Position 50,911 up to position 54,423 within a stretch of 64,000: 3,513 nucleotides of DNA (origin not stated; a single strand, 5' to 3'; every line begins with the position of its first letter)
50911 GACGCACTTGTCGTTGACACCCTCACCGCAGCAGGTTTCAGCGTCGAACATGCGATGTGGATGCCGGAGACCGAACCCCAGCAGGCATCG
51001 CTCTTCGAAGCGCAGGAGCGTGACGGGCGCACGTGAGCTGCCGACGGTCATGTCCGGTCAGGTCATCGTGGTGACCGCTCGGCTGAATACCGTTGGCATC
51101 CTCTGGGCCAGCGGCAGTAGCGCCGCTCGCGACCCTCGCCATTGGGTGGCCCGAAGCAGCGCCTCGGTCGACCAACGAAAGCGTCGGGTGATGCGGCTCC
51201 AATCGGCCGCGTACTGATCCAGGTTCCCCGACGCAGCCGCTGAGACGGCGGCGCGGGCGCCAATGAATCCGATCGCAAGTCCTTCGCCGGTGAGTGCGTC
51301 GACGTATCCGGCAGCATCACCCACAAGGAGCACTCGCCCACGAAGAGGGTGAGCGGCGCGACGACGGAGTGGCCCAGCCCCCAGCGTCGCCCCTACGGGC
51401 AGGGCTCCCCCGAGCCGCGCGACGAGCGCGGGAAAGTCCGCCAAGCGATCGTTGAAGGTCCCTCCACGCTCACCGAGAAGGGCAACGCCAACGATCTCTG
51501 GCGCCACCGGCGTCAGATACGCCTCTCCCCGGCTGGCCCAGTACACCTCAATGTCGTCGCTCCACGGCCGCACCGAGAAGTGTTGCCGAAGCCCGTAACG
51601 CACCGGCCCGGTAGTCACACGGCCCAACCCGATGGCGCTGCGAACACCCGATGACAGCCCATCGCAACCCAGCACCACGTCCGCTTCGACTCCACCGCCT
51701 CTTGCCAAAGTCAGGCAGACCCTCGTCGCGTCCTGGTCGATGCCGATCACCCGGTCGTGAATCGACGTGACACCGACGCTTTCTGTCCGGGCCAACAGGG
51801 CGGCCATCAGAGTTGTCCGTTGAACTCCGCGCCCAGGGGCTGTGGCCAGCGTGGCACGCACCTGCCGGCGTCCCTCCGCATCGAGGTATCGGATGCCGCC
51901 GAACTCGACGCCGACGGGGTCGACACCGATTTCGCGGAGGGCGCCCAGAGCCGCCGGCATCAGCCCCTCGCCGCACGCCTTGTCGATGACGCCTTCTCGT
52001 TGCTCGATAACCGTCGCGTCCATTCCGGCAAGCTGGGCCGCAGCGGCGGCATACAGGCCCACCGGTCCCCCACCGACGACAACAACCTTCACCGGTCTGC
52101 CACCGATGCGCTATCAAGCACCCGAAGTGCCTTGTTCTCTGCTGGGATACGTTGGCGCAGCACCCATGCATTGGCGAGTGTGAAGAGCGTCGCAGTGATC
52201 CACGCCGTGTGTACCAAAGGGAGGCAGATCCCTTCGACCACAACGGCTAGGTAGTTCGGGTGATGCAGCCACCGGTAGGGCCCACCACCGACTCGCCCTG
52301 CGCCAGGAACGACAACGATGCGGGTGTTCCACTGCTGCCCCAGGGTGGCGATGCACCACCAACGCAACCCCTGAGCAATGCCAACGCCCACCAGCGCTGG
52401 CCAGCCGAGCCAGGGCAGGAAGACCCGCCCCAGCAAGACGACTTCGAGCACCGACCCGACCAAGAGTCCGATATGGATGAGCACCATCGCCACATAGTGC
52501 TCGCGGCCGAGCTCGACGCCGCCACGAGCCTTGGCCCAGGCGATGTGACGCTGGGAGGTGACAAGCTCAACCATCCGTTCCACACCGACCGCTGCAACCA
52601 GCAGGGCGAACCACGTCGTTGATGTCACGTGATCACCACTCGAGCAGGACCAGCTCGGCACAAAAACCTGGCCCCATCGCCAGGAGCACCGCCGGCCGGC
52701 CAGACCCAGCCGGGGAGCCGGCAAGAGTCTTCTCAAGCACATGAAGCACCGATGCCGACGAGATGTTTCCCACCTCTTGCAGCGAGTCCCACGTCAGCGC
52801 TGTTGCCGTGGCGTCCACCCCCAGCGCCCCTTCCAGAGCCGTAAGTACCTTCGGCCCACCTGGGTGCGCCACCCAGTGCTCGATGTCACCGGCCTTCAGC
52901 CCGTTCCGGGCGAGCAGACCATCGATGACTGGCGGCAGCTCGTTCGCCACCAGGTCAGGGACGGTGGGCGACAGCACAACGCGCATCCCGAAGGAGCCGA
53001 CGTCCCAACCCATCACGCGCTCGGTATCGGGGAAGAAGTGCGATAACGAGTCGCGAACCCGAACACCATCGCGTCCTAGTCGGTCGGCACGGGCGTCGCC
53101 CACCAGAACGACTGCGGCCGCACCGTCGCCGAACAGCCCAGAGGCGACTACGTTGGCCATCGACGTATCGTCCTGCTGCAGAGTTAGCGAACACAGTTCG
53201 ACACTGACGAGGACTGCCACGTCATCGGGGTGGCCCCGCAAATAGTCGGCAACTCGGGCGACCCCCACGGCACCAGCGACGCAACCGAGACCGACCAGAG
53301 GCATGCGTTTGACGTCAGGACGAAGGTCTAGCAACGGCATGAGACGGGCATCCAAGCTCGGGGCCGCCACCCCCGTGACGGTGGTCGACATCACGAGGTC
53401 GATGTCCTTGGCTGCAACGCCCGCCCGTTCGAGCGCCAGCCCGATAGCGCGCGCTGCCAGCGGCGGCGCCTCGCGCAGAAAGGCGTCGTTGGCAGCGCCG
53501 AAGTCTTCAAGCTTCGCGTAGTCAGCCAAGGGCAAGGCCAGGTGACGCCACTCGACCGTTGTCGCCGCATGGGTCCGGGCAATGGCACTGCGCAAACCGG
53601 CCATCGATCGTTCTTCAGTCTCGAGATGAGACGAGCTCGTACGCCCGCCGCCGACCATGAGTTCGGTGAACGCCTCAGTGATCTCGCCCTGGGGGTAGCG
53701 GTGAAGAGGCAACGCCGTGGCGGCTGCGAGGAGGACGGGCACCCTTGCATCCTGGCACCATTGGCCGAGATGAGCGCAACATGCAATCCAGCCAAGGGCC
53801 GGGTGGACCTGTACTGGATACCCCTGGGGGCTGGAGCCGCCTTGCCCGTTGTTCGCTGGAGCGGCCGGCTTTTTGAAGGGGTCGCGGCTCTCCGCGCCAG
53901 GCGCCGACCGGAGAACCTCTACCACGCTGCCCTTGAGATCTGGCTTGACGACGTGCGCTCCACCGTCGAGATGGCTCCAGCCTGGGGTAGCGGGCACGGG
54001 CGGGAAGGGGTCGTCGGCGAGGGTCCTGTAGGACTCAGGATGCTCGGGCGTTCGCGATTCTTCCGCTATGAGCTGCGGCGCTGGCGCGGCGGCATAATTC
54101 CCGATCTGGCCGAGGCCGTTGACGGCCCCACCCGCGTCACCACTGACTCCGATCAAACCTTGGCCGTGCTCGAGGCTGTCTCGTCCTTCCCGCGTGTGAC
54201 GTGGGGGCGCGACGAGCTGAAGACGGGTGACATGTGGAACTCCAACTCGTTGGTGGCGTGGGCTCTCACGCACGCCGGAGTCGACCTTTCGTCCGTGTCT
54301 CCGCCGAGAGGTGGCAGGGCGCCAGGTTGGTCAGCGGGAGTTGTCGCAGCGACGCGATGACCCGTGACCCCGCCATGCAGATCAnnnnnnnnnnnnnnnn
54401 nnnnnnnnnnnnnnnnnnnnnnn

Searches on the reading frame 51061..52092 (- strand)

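Call 27: search_protein_families(library=pfam, max_evalue=0.00001, proteins=[window:51061-52092:-])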
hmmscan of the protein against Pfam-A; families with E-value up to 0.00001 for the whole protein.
window:51061-52092:- (344 aa): 2 families
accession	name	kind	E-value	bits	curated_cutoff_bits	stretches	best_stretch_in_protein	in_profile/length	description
PF01494.25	FAD_binding_3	-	2e-13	50.8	22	1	2-164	3-177/349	FAD binding domain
PF07992.20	Pyr_redox_2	-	4.6e-06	26.7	26.1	0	2-58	144-199/291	Pyridine nucleotide-disulphide oxidoreductase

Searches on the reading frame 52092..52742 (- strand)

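Call 27: search_protein_families(library=pfam, max_evalue=0.00001, proteins=[window:52092-52742:-])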
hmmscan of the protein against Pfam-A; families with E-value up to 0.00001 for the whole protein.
window:52092-52742:- (217 aa): 1 family
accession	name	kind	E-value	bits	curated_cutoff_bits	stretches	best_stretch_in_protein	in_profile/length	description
PF04140.19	ICMT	-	4.7e-26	91.5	24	1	122-206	7-93/95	Isoprenylcysteine carboxyl methyltransferase (ICMT) family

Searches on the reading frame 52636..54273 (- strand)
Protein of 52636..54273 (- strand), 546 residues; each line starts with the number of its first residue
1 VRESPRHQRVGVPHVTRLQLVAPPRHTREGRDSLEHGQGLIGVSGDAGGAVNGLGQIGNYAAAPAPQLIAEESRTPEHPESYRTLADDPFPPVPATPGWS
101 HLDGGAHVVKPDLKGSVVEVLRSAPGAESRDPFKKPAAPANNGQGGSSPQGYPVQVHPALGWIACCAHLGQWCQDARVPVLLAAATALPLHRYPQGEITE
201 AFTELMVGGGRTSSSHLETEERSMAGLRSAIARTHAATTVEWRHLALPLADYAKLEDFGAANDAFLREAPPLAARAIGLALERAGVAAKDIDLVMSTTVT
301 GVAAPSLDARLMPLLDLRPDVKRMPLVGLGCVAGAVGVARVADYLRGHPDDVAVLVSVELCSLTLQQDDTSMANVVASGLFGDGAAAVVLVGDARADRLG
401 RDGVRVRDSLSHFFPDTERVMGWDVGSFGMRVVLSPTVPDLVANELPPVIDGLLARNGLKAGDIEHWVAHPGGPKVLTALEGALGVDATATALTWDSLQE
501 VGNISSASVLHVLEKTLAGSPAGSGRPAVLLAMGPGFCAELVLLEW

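Call 27: search_protein_families(library=pfam, max_evalue=0.00001, proteins=[window:52636-54273:-])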
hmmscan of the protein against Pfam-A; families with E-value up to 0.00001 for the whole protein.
window:52636-54273:- (546 aa): 4 families
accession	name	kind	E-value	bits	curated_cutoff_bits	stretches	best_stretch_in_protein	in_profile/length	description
PF02797.21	Chal_sti_synt_C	-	1.3e-16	61.4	27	1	409-544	5-147/151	Chalcone and stilbene synthases, C-terminal domain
PF08392.18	FAE1_CUT1_RppA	-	4.7e-16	59.4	27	1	268-395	82-208/290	FAE1/Type III polyketide synthase-like protein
PF00195.25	Chal_sti_synt_N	-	5.7e-14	52.5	27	1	225-392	47-223/225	Chalcone and stilbene synthases, N-terminal domain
PF08541.16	ACP_syn_III_C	-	1e-09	38.8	26.6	1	454-546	1-90/90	3-Oxoacyl-[acyl-carrier-protein (ACP)] synthase III C terminal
